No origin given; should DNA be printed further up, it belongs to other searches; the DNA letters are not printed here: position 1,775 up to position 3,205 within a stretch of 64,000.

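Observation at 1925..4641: Translationally coupled YcaO–TfuA pair (candidate peptide/protein backbone thioamidation module) with no adjacent precursor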

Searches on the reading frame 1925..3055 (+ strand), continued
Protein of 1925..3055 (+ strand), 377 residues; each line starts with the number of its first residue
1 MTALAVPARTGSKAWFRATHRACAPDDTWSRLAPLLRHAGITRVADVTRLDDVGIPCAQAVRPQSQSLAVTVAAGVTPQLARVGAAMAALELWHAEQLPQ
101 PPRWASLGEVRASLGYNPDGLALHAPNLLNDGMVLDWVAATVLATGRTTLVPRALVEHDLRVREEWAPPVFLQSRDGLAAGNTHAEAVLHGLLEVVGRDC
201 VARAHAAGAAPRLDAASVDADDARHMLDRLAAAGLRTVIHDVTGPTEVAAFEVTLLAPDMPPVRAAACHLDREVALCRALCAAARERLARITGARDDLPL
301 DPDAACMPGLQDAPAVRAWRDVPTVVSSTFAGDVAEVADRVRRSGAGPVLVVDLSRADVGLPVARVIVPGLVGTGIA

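Call 103: fold_search(model_id=the predicted structure, library=pdb)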
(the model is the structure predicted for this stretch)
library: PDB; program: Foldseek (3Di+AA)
matches with E <= 10: 466; with E <= 0.001: 41
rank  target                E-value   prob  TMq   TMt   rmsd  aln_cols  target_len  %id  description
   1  6pe3                  9.9e-24  1.00  0.81  0.82   4.0       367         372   22  Structure of YcaO enzyme from Methanocaldococcus jannaschii in complex with ATP (released 2020-01-08)
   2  6peu_B                2.6e-23  1.00  0.79  0.78   3.5       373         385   22  Structure of YcaO enzyme from Methanocaldococcus jannaschii in complex with peptide (released 2019-11-06)
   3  6peu_D                1.3e-22  1.00  0.79  0.79   4.0       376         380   21  Structure of YcaO enzyme from Methanocaldococcus jannaschii in complex with peptide (released 2019-11-06)
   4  6peu_C                2.4e-22  1.00  0.79  0.78   3.8       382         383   21  Structure of YcaO enzyme from Methanocaldococcus jannaschii in complex with peptide (released 2019-11-06)
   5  6peu_A                4.4e-22  1.00  0.79  0.78   3.3       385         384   21  Structure of YcaO enzyme from Methanocaldococcus jannaschii in complex with peptide (released 2019-11-06)
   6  4v1v_A                1.4e-21  1.00  0.78  0.41   6.2       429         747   18  Heterocyclase in complex with substrate and Cofactor (released 2015-01-14)
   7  4v1t_A                4.0e-21  1.00  0.81  0.42   5.2       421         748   19  Heterocyclase in complex with substrate and Cofactor (released 2015-01-14)
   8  4v1u_B                5.0e-21  1.00  0.80  0.42   4.0       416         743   20  Heterocyclase in complex with substrate and Cofactor (released 2015-01-14)
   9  4v1v_B                1.6e-20  1.00  0.79  0.41   5.5       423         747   18  Heterocyclase in complex with substrate and Cofactor (released 2015-01-14)
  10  4v1u_A                3.7e-20  1.00  0.80  0.42   5.2       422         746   19  Heterocyclase in complex with substrate and Cofactor (released 2015-01-14)
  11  7u58_A                2.5e-19  1.00  0.75  0.45   5.4       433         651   18  YcaO-mediated ATP-dependent peptidase activity in ribosomal peptide biosynthesis (released 2022-11-02)
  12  6cib_A                2.9e-19  1.00  0.71  0.74   4.3       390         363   22  The structure of YcaO from Methanopyrus kandleri bound with AMPPCP and Mg2+ (released 2018-03-21)
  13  6cib_E                9.0e-19  1.00  0.74  0.77   4.1       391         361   22  The structure of YcaO from Methanopyrus kandleri bound with AMPPCP and Mg2+ (released 2018-03-21)
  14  4v1t_B                1.1e-18  1.00  0.77  0.40   6.4       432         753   19  Heterocyclase in complex with substrate and Cofactor (released 2015-01-14)
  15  6ci7_F                1.2e-18  1.00  0.73  0.75   4.2       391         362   22  The structure of YcaO from Methanopyrus kandleri bound with AMPPCP and Mg2+ (released 2018-03-21)
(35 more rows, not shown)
